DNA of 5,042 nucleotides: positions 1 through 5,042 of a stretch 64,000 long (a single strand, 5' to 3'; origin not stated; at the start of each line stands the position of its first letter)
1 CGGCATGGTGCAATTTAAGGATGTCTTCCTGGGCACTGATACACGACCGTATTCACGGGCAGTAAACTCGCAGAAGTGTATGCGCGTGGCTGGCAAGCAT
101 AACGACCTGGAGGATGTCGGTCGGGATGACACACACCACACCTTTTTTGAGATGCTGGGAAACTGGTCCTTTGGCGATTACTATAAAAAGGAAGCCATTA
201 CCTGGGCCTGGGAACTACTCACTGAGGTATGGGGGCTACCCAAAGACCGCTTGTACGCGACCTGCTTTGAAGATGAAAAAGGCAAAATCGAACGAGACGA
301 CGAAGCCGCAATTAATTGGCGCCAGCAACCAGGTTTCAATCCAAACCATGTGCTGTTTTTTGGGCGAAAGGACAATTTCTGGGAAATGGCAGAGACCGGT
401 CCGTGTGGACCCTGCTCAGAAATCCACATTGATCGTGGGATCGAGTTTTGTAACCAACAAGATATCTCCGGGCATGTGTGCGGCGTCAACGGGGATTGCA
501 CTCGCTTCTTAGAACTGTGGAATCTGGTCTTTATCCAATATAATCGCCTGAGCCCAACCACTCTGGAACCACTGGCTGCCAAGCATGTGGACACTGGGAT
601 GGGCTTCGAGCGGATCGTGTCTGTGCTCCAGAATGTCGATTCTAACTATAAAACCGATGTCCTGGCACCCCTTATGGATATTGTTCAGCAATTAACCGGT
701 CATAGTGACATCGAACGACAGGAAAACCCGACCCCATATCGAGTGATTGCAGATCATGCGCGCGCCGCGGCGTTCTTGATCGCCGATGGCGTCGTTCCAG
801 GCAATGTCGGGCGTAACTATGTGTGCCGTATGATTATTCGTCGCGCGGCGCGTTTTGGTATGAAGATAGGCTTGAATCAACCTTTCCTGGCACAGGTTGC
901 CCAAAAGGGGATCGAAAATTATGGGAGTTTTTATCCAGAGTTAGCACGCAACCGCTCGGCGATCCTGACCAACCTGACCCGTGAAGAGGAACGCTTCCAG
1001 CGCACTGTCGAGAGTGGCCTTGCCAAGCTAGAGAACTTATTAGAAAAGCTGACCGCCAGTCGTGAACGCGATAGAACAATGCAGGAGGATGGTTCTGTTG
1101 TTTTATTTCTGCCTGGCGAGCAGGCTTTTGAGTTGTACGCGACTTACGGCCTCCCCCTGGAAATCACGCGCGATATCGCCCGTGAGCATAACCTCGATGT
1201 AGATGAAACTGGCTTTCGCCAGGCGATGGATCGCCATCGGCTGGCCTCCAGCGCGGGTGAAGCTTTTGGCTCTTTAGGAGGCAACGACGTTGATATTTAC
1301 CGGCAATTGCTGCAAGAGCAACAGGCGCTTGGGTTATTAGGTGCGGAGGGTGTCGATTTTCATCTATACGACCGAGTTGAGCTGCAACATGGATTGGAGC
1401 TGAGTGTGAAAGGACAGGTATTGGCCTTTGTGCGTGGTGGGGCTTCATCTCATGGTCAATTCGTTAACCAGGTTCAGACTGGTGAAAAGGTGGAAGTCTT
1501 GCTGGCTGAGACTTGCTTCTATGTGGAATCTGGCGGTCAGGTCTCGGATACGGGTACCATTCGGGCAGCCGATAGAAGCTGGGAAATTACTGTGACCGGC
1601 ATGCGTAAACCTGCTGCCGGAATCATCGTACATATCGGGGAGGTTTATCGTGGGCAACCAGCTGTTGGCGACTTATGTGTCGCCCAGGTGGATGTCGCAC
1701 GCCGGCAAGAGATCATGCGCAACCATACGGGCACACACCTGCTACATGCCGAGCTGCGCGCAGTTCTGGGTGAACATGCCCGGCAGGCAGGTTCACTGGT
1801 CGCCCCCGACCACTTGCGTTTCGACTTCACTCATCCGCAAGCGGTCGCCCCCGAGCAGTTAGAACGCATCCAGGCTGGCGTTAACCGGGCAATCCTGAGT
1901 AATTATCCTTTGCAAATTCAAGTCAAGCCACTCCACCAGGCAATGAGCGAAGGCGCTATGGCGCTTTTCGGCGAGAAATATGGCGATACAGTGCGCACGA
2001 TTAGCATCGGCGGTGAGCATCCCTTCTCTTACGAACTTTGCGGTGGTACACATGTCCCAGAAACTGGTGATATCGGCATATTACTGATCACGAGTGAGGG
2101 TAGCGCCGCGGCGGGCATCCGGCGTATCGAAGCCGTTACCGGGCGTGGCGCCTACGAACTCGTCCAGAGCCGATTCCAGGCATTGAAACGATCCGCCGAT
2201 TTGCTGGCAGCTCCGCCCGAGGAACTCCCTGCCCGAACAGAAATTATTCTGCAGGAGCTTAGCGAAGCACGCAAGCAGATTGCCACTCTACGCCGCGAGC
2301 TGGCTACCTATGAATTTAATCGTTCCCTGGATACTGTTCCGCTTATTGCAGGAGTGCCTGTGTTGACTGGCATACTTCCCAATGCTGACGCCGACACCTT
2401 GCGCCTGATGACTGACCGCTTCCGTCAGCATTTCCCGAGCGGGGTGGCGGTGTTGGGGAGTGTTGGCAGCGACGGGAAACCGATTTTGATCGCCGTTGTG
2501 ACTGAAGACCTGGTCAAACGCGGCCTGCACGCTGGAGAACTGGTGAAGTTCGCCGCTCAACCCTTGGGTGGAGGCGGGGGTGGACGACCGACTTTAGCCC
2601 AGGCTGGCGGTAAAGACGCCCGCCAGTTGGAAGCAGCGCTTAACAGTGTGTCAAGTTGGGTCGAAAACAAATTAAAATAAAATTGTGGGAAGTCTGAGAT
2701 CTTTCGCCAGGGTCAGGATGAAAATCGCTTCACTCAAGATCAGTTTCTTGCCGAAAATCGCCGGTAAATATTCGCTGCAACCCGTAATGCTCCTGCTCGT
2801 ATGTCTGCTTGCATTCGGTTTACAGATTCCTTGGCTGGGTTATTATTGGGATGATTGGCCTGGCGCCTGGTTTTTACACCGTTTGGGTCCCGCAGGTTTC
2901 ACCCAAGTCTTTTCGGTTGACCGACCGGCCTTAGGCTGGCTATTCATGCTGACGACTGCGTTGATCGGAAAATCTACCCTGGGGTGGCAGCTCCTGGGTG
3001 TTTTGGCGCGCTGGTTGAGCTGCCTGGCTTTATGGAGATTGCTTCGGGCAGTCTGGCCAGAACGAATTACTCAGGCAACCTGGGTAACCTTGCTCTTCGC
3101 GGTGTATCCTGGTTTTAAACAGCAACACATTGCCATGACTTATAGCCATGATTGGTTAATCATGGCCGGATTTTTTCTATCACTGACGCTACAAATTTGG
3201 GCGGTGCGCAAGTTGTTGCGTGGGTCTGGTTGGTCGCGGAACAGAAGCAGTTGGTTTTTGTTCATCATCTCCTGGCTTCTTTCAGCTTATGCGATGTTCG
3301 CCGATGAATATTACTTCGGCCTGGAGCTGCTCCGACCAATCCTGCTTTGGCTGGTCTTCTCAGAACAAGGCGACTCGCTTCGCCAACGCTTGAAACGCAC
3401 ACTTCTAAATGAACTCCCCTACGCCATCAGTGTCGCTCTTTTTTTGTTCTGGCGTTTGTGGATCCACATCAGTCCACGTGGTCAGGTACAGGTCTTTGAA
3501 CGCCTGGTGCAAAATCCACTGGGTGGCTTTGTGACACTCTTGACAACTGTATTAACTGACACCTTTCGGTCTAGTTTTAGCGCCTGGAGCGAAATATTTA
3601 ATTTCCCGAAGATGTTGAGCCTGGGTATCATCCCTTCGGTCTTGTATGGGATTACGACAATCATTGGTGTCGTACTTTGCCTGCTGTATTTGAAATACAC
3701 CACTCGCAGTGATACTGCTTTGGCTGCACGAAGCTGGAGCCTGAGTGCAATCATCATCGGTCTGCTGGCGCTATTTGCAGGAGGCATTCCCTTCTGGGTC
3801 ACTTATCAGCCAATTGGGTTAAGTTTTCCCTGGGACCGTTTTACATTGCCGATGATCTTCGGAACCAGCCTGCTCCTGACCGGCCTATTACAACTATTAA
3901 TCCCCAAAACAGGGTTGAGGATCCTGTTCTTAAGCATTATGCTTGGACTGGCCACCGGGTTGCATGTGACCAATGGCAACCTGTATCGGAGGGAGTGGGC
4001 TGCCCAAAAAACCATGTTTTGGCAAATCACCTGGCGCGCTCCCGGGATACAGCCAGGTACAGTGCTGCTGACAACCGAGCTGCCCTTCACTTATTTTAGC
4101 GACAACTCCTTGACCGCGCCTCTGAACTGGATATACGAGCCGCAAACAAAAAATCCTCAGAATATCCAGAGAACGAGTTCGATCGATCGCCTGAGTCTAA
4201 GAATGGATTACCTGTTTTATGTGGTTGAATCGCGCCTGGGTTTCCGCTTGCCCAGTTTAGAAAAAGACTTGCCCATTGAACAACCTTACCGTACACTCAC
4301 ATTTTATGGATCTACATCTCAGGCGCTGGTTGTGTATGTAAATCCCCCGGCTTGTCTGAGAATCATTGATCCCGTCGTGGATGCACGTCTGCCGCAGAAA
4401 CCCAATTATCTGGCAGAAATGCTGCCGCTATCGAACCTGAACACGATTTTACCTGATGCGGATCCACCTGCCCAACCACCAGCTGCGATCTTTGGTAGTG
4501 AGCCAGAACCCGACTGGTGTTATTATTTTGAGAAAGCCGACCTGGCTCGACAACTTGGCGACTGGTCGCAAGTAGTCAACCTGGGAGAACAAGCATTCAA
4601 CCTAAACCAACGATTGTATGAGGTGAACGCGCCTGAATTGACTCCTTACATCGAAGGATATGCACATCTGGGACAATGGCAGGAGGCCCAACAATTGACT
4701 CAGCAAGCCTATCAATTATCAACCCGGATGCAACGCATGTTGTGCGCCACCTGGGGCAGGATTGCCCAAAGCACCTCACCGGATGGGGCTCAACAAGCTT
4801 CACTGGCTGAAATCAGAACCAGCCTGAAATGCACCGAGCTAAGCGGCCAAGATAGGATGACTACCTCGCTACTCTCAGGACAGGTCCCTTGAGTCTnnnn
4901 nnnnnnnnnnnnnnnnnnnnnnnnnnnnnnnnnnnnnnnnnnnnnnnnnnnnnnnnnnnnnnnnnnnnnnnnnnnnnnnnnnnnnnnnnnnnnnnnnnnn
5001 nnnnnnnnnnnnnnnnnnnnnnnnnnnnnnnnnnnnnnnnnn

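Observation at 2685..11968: Six-gene envelope-glycosylation cassette wedged between alaS and ruvX-mltG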

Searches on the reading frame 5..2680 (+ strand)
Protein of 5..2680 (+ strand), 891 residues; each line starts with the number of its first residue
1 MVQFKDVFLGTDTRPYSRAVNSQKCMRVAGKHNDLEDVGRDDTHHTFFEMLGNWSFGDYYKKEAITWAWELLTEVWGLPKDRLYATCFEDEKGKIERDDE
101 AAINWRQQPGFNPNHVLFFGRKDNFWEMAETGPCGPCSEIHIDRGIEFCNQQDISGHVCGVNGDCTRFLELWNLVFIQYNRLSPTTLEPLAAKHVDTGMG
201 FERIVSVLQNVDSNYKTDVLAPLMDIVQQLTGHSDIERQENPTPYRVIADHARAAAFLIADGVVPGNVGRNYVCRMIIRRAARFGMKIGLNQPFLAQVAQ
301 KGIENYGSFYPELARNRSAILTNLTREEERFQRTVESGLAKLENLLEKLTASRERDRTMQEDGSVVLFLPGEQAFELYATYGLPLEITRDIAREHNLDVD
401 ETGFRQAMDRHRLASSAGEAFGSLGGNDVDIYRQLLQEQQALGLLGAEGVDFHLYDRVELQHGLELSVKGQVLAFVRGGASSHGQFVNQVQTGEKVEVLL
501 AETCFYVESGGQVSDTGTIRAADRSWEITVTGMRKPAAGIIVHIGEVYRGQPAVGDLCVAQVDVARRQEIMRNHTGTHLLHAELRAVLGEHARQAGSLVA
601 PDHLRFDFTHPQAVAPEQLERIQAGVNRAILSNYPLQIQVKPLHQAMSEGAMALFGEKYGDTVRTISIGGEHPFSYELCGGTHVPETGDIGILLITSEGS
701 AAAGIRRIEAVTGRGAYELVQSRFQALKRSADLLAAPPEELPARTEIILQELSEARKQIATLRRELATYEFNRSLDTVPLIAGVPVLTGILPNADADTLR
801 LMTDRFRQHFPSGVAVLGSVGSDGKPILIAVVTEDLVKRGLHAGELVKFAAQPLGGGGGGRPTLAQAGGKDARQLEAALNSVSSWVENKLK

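Call 3: search_protein_families(library=pfam, proteins=[window:5-2680:+], max_evalue=0.01)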
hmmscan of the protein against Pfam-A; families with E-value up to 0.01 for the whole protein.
window:5-2680:+ (891 aa): 3 families
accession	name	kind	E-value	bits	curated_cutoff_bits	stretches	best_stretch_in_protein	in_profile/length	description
PF01411.24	tRNA-synt_2c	-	1.4e-165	552.4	30.3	1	1-564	38-550/552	tRNA synthetases class II (A)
PF02272.25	DHHA1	-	3e-17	63.4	25.9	1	784-887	2-101/102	DHHA1 domain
PF07973.19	tRNA_SAD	-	7.7e-14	51.8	24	1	663-709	1-44/44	Threonyl and Alanyl tRNA synthetase second additional domain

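Call 4: search_protein_families(library=ncbifam, proteins=[window:5-2680:+], max_evalue=0.01)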
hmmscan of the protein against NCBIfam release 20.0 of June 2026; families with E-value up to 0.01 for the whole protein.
window:5-2680:+ (891 aa): 4 families
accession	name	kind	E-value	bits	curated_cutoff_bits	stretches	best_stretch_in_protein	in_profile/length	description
TIGR00344.1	alaS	equivalog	2.2e-238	793.7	457.05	1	1-869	38-847/847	alanine--tRNA ligase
NF002436.0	PRK01584.1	equivalog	1.9e-143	479.1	529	2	17-420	58-439/595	alanine--tRNA ligase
TIGR03683.1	A-tRNA_syn_arch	equivalog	4.6e-97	326.3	744.7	2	486-885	514-900/902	alanine--tRNA ligase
NF040865.1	a_tRNA_ed_AlaXM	equivalog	1e-29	103.9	300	1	486-709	14-230/234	alanyl-tRNA editing protein AlaXM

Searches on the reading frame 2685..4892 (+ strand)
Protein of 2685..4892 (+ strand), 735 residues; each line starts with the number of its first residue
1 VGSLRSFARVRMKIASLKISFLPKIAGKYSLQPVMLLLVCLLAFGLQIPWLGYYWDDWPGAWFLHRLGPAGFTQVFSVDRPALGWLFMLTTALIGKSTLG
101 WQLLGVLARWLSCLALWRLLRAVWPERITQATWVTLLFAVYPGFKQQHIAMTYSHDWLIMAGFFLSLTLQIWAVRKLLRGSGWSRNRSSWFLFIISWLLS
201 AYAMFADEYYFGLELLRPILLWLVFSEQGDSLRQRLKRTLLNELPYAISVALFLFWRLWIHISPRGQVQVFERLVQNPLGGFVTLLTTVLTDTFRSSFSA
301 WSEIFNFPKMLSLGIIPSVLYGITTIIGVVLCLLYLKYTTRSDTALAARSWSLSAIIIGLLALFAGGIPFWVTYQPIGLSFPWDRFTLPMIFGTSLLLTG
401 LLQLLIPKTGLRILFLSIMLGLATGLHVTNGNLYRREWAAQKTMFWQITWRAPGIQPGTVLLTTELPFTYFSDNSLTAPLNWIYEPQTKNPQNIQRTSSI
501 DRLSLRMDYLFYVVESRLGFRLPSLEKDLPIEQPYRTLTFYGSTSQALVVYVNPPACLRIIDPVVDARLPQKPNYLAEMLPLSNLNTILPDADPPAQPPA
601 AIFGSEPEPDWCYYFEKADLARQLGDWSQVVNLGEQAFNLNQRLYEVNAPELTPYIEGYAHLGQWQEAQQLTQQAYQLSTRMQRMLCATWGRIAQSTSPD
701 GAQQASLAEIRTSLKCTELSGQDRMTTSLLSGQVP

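Call 3: search_protein_families(library=pfam, proteins=[window:2685-4892:+], max_evalue=0.01)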
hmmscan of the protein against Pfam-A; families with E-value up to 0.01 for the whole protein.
window:2685-4892:+ (735 aa): 0 families

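Call 4: search_protein_families(library=ncbifam, proteins=[window:2685-4892:+], max_evalue=0.01)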
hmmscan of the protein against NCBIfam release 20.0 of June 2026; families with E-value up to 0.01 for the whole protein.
window:2685-4892:+ (735 aa): 0 families
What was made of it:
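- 2685..4892 (+): M1, a GT-C-fold membrane protein and paralog 1. It is 735 aa from GTG 2685; gene callers prefer ATG 2718, giving 724 aa. There is no Pfam or NCBIfam hit (calls 3, 4).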
